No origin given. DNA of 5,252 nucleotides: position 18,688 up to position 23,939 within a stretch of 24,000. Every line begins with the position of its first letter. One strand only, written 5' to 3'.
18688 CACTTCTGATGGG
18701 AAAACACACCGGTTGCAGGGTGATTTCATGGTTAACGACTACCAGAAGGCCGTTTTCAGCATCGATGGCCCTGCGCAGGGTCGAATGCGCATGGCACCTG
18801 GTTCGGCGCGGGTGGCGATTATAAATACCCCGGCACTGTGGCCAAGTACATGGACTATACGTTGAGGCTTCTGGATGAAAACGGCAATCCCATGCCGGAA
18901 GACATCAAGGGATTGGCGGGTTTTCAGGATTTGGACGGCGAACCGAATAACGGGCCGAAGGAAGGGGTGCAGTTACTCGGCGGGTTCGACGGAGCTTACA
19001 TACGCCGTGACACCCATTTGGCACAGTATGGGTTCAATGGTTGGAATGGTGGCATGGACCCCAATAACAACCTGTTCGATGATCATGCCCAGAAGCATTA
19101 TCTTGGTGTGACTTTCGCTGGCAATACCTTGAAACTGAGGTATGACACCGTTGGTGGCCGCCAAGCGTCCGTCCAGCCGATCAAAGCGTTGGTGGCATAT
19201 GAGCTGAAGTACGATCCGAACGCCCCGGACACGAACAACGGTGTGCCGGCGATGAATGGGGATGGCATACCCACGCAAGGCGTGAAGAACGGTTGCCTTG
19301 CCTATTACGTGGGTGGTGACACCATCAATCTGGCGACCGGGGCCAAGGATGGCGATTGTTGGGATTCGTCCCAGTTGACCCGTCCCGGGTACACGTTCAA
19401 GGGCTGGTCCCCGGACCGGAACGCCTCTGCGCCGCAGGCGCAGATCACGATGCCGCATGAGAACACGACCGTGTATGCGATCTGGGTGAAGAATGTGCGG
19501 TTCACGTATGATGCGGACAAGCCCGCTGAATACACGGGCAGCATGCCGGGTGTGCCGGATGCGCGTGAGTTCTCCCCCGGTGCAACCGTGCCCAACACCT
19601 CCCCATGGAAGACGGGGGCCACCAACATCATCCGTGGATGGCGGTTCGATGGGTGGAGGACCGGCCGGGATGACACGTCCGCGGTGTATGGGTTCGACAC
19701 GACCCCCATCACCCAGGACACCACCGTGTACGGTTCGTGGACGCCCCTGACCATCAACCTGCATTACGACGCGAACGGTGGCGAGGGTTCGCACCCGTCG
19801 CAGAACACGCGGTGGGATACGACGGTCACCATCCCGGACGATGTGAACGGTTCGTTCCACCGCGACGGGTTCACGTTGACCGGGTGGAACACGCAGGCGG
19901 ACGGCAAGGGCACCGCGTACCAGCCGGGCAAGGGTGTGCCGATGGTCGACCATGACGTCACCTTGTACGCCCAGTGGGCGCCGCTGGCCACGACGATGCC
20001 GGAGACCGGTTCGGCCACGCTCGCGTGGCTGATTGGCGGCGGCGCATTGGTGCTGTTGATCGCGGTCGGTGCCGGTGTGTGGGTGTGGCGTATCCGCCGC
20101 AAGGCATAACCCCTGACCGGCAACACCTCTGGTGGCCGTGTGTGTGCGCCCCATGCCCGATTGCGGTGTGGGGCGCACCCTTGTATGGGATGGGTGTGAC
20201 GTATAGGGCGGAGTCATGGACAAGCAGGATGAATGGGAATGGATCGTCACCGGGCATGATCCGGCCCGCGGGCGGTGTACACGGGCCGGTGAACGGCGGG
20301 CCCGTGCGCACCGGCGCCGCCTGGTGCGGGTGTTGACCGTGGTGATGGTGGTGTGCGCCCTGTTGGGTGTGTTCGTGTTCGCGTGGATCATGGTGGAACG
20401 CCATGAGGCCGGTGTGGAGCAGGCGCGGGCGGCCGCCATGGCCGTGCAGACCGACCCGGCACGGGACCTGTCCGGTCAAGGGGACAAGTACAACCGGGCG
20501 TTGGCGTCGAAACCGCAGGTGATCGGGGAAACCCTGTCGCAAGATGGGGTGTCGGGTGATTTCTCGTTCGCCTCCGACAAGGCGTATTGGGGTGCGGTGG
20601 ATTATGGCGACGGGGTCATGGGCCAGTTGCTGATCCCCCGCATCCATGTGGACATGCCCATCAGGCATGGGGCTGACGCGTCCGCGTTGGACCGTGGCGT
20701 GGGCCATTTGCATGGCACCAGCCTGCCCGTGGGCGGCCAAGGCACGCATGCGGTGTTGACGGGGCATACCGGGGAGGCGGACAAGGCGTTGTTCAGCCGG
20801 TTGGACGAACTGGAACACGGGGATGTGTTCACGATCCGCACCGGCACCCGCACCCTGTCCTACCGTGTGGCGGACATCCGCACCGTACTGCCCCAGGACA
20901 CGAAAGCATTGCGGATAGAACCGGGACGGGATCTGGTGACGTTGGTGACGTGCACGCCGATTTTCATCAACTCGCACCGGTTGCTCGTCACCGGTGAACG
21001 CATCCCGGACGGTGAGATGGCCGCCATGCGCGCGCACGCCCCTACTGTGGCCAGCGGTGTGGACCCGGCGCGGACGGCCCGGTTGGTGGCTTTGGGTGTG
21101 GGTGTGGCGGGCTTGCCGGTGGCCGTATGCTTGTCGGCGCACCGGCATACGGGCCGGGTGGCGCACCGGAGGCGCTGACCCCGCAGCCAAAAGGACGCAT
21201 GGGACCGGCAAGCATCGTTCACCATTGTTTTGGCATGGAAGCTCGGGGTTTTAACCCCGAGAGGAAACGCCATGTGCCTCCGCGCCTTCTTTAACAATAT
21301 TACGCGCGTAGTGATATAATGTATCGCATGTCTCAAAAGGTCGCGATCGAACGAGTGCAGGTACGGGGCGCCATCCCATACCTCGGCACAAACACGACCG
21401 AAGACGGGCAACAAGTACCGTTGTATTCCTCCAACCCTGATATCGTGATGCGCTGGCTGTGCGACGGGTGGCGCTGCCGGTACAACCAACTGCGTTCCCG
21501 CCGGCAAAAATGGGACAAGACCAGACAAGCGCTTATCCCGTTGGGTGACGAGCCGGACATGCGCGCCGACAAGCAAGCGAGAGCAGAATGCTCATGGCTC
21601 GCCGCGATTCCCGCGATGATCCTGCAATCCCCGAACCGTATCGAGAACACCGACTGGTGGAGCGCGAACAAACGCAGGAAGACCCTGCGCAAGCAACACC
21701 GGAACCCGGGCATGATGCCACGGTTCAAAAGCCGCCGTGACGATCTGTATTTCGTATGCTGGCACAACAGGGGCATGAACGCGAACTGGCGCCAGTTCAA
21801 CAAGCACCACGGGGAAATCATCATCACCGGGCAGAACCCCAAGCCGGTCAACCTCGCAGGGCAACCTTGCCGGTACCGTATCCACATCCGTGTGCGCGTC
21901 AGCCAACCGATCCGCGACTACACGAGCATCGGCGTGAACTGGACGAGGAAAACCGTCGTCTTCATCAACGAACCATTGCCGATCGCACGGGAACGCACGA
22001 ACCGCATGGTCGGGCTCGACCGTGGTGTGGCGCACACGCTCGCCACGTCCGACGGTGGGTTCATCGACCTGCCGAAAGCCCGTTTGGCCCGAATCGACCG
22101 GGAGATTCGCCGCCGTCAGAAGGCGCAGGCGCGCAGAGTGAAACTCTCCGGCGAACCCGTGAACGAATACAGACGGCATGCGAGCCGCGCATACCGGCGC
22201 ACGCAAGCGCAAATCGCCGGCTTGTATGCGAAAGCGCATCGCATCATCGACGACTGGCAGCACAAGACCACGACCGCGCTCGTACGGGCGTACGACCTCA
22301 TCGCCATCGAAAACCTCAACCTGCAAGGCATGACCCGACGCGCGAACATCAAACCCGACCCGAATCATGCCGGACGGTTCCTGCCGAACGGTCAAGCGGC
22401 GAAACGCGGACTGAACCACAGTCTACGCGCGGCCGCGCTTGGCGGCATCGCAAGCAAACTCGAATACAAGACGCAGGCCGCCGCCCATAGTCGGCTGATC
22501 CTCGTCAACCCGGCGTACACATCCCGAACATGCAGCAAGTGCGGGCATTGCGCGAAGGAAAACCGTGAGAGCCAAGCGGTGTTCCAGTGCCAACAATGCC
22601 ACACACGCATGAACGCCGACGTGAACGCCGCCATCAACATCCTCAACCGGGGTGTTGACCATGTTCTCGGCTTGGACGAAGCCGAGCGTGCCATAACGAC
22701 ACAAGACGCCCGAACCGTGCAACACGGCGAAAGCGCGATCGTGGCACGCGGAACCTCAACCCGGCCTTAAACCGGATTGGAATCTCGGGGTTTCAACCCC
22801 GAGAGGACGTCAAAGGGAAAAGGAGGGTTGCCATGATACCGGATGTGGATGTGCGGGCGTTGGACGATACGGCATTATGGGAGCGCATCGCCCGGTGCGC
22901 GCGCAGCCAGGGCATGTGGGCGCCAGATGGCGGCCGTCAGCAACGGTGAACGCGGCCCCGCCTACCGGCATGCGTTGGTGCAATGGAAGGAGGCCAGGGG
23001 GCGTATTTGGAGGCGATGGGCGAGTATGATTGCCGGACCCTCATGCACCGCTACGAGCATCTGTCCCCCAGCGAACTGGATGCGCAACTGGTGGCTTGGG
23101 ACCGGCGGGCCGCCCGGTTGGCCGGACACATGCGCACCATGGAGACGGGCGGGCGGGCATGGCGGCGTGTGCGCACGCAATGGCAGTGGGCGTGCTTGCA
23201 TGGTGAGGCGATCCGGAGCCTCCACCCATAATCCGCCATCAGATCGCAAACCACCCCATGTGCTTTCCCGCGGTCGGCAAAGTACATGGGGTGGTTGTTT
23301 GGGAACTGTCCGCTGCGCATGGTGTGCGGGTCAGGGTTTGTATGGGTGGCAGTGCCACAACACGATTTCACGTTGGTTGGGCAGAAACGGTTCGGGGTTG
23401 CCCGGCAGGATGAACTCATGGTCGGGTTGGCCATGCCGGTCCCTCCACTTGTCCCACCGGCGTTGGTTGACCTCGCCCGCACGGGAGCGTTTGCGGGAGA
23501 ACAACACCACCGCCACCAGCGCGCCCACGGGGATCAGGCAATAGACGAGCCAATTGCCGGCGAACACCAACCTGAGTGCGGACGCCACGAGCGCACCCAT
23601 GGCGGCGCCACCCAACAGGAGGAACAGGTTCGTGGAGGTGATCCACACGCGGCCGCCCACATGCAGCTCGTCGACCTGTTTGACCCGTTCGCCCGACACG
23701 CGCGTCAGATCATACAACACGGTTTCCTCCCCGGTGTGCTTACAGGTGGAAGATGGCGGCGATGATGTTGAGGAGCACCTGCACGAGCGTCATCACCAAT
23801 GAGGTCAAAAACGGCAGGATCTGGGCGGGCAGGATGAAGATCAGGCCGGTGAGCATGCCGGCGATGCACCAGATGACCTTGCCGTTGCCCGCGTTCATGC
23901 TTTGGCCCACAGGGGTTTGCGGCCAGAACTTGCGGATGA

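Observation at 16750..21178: Sortase-assembled pilin + adhesin operon embedded in a T4SS/replication mobile-element backbone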

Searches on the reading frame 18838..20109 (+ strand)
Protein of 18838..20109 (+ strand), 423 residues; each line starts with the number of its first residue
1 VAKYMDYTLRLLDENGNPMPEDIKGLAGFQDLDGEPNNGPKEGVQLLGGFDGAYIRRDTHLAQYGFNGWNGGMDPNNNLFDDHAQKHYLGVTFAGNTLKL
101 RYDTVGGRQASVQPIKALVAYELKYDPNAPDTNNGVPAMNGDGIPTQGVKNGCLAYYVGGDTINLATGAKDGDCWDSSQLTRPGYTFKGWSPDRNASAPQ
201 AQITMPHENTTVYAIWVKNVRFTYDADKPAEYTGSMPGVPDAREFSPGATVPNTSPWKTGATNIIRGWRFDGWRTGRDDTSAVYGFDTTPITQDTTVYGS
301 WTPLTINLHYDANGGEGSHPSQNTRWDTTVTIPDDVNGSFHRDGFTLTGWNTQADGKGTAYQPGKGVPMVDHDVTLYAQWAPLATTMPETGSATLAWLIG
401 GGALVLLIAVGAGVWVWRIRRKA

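Call 5: search_protein_families(library=pfam, proteins=[window:18838-20109:+], max_evalue=0.01)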
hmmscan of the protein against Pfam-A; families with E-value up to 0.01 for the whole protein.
window:18838-20109:+ (423 aa): 2 families
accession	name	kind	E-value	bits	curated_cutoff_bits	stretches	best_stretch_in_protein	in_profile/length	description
PF09479.16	Flg_new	-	5.9e-20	71.6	27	2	308-379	3-65/65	Listeria-Bacteroides repeat domain (List_Bact_rpt)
PF18998.6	Flg_new_2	-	2.3e-06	27.9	23.6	1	182-219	32-72/73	Divergent InlB B-repeat domain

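Call 12: search_protein_families(library=ncbifam, proteins=[window:18838-20109:+], max_evalue=0.01)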
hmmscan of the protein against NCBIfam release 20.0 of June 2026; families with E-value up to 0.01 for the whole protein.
window:18838-20109:+ (423 aa): 2 families
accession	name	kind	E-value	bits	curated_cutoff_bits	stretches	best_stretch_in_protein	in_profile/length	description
TIGR02543.1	List_Bact_rpt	repeat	1.8e-15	57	20.95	2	181-218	2-42/44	TIGR02543 family repeat protein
TIGR01167.1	LPXTG_anchor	domain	0.0032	18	15.9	1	387-422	2-34/34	LPXTG cell wall anchor domain-containing protein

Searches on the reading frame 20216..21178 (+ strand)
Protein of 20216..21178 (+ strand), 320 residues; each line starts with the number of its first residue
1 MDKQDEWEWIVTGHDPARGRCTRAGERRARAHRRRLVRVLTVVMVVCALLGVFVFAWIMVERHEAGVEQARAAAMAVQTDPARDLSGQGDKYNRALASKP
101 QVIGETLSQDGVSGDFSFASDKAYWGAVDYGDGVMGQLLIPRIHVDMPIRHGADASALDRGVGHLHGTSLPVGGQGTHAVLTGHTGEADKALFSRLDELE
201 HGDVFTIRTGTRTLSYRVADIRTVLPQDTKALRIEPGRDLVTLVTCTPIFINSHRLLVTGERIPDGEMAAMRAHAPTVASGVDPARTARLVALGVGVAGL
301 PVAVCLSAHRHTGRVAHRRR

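Call 5: search_protein_families(library=pfam, proteins=[window:20216-21178:+], max_evalue=0.01)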
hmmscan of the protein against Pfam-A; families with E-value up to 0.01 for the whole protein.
window:20216-21178:+ (320 aa): 1 family
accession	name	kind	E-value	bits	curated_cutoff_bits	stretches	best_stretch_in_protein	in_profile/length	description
PF04203.18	Sortase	-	6.2e-27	94.3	26.6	1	139-262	2-124/125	Sortase domain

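Call 12: search_protein_families(library=ncbifam, proteins=[window:20216-21178:+], max_evalue=0.01)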
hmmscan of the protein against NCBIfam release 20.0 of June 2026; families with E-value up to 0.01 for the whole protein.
window:20216-21178:+ (320 aa): 8 families
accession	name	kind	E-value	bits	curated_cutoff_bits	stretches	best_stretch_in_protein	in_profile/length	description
NF033745.1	class_C_sortase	subfamily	1.4e-60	204.7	160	1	42-262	5-220/220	class C sortase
TIGR01076.1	sortase_fam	subfamily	1.1e-42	145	39.35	1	136-264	1-129/136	sortase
NF033747.1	class_E_sortase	subfamily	9.4e-21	74.6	160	1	128-261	65-204/211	class E sortase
NF033746.1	class_D_sortase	subfamily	2e-20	73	165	1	134-249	9-117/135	class D sortase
NF058671.1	sortase_SrtD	exception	3.5e-20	72.5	140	1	132-248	61-170/187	class D sortase, LPxTATN-specific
TIGR03784.1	marine_sortase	equivalog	3.5e-09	36.5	158.25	1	135-249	51-159/174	class GN sortase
NF033748.1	class_F_sortase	subfamily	0.00011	21.8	166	1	171-250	54-137/155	class F sortase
NF049861.1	SCO2400_fam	subfamily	0.0077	16.8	55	0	17-73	76-131/136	SCO2400 family protein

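Call 57: search_solved_structures(query=window:20216-21178:+, max_evalue=0.00001, show_alignments=3)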
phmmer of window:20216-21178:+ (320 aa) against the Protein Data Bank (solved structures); distinct sequences matched with E-value up to 0.00001: 50.
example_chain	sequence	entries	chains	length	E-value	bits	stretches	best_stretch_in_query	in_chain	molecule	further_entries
2xwg_A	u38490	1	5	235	1.1e-47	166.2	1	122-264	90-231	SORTASE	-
8t28_A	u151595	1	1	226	1.8e-42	149.1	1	88-264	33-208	Class C sortase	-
8gr6_A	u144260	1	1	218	9.9e-40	140.1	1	99-265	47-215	Sortase-like protein, putative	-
8guu_A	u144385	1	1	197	1.8e-38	136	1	100-265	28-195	Sortase-like protein, putative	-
4d7w_A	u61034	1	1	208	7.9e-38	133.8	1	132-268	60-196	SORTASE FAMILY PROTEIN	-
24rr_A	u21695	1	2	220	1.4e-37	133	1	82-264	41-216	Ebp pilus assembly class C sortase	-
6bwe_A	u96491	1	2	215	7.7e-37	130.6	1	134-263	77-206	Putative fimbrial associated sortase-like protein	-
5k9a_A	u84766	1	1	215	1.9e-36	129.3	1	134-263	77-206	Putative fimbrial associated sortase-like protein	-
8gmx_A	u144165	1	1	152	1e-35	126.9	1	134-268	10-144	Class C sortase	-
3o0p_A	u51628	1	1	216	1.1e-35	126.8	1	135-264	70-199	Sortase family protein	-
4g1j_A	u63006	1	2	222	1.4e-35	126.4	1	134-269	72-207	Sortase family protein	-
3rbi_A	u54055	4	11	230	1.6e-35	126.3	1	134-269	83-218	Sortase family protein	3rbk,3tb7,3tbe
4g1h_A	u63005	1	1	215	3.3e-35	125.2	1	134-272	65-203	Sortase family protein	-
3re9_A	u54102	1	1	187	4.3e-34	121.6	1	134-265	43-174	Sortase-like protein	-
3rbj_A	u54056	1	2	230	5.2e-34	121.3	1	135-269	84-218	Sortase family protein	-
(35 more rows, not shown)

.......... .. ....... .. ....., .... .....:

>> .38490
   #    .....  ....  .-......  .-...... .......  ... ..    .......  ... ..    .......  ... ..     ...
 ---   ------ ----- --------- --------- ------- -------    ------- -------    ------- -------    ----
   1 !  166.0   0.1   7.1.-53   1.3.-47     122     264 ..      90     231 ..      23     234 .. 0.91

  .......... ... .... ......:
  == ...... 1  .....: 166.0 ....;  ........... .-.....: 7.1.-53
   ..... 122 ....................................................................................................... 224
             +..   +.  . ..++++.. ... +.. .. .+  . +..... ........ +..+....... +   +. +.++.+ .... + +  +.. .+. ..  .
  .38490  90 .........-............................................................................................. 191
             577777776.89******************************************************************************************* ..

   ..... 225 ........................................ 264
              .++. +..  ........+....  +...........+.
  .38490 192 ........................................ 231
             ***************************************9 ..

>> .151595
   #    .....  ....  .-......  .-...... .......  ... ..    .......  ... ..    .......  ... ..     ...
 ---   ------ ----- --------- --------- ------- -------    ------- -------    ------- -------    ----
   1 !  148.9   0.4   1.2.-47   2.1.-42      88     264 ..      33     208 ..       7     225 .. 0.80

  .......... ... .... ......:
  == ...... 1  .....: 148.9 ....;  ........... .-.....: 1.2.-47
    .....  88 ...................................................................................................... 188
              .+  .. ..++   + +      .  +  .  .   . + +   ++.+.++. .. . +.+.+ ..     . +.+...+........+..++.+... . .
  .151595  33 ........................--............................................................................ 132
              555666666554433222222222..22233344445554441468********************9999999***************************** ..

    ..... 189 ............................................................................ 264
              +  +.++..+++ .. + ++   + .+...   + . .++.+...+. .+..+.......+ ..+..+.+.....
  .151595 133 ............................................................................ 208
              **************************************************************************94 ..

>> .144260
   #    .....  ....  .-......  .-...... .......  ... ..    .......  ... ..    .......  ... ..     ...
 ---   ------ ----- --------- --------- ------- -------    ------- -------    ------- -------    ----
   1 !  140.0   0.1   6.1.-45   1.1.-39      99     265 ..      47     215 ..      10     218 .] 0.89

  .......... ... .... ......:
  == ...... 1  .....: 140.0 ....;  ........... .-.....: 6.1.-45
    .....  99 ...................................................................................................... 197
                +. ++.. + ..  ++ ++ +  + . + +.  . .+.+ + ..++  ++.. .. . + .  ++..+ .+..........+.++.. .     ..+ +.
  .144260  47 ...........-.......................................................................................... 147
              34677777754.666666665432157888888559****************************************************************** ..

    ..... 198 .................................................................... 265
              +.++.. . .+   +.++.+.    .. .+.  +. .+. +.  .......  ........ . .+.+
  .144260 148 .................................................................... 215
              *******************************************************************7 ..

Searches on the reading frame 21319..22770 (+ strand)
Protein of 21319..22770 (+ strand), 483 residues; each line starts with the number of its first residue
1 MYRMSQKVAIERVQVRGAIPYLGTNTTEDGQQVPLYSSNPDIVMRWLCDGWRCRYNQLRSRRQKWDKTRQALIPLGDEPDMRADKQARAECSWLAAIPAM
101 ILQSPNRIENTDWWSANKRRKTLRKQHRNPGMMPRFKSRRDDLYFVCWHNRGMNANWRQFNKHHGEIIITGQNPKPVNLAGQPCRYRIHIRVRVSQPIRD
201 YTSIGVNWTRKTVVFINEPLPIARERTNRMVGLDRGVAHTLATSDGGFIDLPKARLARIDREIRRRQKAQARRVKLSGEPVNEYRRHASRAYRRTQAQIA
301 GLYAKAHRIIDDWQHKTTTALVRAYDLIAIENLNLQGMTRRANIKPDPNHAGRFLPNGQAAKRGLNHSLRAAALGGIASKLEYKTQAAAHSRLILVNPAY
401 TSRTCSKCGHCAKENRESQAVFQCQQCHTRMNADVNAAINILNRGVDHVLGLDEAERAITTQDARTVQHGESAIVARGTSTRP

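Call 5: search_protein_families(library=pfam, proteins=[window:21319-22770:+], max_evalue=0.01)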
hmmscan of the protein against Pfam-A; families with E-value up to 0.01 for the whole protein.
window:21319-22770:+ (483 aa): 2 families
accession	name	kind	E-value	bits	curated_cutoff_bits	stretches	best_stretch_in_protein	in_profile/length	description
PF07282.18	Cas12f1-like_TNB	-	1.1e-18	67.6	26.3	1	378-441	5-60/60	Cas12f1-like, TNB domain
PF01385.25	OrfB_IS605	-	1.4e-14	54.8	30.5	1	222-341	10-119/120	Probable transposase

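Call 12: search_protein_families(library=ncbifam, proteins=[window:21319-22770:+], max_evalue=0.01)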
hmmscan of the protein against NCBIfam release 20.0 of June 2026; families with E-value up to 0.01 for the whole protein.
window:21319-22770:+ (483 aa): 7 families
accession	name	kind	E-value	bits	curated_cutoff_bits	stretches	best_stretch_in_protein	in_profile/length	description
NF040570.1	guided_TnpB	subfamily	4.6e-50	171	100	1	55-444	26-389/389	RNA-guided endonuclease TnpB family protein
NF038192.1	V_cas_c2c8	exception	1.5e-29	103.4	350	1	128-415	173-457/457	type V CRISPR-associated protein C2c8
NF038281.1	IS200_TnpB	exception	9.7e-27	94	425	2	89-343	62-277/360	IS200/IS605 family element RNA-guided endonuclease TnpB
NF038280.1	IS607_TnpB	exception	4.3e-24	85.2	350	1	206-471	177-419/431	IS607 family element RNA-guided endonuclease TnpB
NF049972.1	CRISPR_Cas12f2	exception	6.4e-19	68.1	450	1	360-447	432-521/524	type V CRISPR-associated effector Cas12f2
NF045604.1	cas_Cas12e_CasX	equivalog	3.2e-06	25.7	200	0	415-444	855-884/886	type V CRISPR RNA-guided endonuclease Cas12e/CasX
TIGR01766.2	TIGR01766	domain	8.4e-06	26.2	32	0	361-402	42-82/82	IS200/IS605 family accessory protein TnpB-related protein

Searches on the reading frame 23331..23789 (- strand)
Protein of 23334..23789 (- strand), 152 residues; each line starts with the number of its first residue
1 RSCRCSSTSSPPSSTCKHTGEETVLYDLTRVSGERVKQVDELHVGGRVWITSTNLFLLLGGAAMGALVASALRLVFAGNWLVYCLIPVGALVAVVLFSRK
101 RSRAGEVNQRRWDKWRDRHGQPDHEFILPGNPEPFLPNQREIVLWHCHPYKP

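Call 5: search_protein_families(library=pfam, proteins=[window:23331-23720:-], max_evalue=0.01)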
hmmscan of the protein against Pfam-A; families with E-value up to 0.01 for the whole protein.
window:23331-23720:- (129 aa): 0 families

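Call 15: search_protein_families(library=pfam, proteins=[window:23334-23789:-], max_evalue=0.05)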
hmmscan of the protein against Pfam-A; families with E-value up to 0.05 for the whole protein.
window:23334-23789:- (152 aa): 0 families

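Call 22: search_protein_families(library=ncbifam, proteins=[window:23334-23789:-], max_evalue=0.05)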
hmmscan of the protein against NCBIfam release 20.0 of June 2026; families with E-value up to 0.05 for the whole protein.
window:23334-23789:- (152 aa): 0 families
